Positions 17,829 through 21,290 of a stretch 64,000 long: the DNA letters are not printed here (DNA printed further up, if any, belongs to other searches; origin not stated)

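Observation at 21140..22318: MetK paralogue with altered substrate-site motifs, translationally coupled to the P-type ATPase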

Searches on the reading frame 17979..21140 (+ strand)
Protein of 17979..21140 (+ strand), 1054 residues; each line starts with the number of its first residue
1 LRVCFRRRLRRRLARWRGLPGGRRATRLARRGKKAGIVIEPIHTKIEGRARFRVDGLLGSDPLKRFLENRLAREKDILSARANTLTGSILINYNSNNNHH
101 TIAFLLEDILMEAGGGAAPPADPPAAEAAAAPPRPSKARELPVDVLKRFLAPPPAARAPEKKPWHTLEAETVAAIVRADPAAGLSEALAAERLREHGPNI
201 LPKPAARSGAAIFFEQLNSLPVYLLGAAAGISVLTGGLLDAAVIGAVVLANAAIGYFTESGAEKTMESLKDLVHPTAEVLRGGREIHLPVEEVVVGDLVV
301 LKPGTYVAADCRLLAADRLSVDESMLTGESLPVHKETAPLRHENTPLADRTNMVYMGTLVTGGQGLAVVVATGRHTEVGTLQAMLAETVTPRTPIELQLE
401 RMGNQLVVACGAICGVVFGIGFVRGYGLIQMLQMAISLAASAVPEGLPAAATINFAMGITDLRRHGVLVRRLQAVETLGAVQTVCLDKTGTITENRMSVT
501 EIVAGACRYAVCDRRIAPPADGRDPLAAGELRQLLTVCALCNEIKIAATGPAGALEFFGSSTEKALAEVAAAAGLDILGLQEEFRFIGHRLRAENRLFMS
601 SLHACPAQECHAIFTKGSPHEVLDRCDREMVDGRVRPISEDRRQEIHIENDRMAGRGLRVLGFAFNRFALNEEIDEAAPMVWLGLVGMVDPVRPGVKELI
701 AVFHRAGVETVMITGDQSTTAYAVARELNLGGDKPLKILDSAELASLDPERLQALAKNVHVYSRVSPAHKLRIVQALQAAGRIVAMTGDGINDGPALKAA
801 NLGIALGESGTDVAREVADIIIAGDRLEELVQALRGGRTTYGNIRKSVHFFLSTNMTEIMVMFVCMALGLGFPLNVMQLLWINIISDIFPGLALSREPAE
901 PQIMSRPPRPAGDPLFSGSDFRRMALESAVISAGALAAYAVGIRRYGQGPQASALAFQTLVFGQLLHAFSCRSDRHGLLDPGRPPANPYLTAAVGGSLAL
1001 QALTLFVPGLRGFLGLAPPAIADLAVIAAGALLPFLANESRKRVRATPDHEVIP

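Call 3: search_protein_families(library=pfam, proteins=[window:17979-21140:+], max_evalue=0.01)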
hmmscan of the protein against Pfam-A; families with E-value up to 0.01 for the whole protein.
window:17979-21140:+ (1054 aa): 7 families
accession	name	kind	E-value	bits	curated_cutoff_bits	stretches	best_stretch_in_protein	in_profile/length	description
PF00122.25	E1-E2_ATPase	-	1.4e-49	168.5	28.1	1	272-465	2-181/181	E1-E2 ATPase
PF00689.26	Cation_ATPase_C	-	6.9e-47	159.9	27.3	1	872-1043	2-174/175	Cation transporting ATPase, C-terminus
PF00702.32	Hydrolase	-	2.5e-19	70.9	26.4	1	482-801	2-191/191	haloacid dehalogenase-like hydrolase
PF00690.31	Cation_ATPase_N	-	3.6e-14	52.6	20.4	1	164-232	1-69/69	Cation transporter/ATPase, N-terminus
PF13246.12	Cation_ATPase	-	4e-10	40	21.7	1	539-627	1-89/91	Cation transport ATPase (P-type)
PF19991.5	HMA_2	-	2e-07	31.5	30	1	42-101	10-69/154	Heavy metal associated domain 2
PF12710.13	HAD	-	0.0029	18.5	27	0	675-798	71-189/189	haloacid dehalogenase-like hydrolase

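Call 4: search_protein_families(library=ncbifam, proteins=[window:17979-21140:+], max_evalue=0.01)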
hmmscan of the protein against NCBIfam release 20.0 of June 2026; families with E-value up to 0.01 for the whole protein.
window:17979-21140:+ (1054 aa): 21 families
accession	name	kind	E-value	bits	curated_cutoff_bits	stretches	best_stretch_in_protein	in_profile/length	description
TIGR01522.1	ATPase-IIA2_Ca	equivalog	7.6e-171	569.8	798.3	1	165-1028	5-833/854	calcium-transporting P-type ATPase, PMR1-type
TIGR01116.1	ATPase-IIA1_Ca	equivalog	5.5e-151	504.3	703.4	1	215-1028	3-781/799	calcium-translocating P-type ATPase, SERCA-type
TIGR01517.1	ATPase-IIB_Ca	equivalog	2.7e-110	370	507.05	2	531-972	388-810/882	calcium-translocating P-type ATPase, PMCA-type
TIGR01106.1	ATPase-IIC_X-K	subfamily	1.1e-106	357.8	946.1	2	165-728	18-605/997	Na,H/K antiporter P-type ATPase subunit alpha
TIGR01647.1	ATPase-IIIA_H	equivalog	1.1e-105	354.5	615.5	2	183-507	1-312/755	plasma-membrane proton-efflux P-type ATPase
TIGR01523.1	ATPase-IID_K-Na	equivalog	2.6e-105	353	645.05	3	531-944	430-859/997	potassium/sodium efflux P-type ATPase, fungal-type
TIGR01524.1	ATPase-IIIB_Mg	equivalog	7e-96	321.9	610.75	2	168-501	19-356/867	magnesium-translocating P-type ATPase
TIGR01494.1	ATPase_P-type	subfamily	4.3e-86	289.2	62.3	4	753-875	357-473/478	HAD-IC family P-type ATPase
NF011702.0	PRK15122.1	subfamily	1.7e-81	274.5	975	2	608-907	466-765/907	magnesium-translocating P-type ATPase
TIGR01525.1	ATPase-IB_hvy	subfamily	1.6e-73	248.4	346.25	3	226-503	6-270/560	heavy metal translocating P-type ATPase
TIGR01657.1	P-ATPase-V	hypoth_equivalog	2.9e-58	197.3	618.25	2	263-730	215-697/1055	ATP13A2 family polyamine export P-type ATPase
TIGR01512.1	ATPase-IB2_Cd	subfamily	5.3e-58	196.9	313.5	3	224-504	4-257/494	cadmium family heavy metal-translocating P-type ATPase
TIGR01511.1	ATPase-IB1_Cu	subfamily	4e-52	177.8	397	3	257-503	62-283/542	copper-translocating P-type ATPase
NF008262.1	PRK11033.1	equivalog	1.1e-40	139.8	1005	3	753-853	590-690/731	zinc/cadmium/mercury/lead-transporting ATPase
NF033775.1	P_type_ZntA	exception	6.3e-35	120.6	1240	3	763-855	603-693/732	Zn(II)/Cd(II)/Pb(II) translocating P-type ATPase ZntA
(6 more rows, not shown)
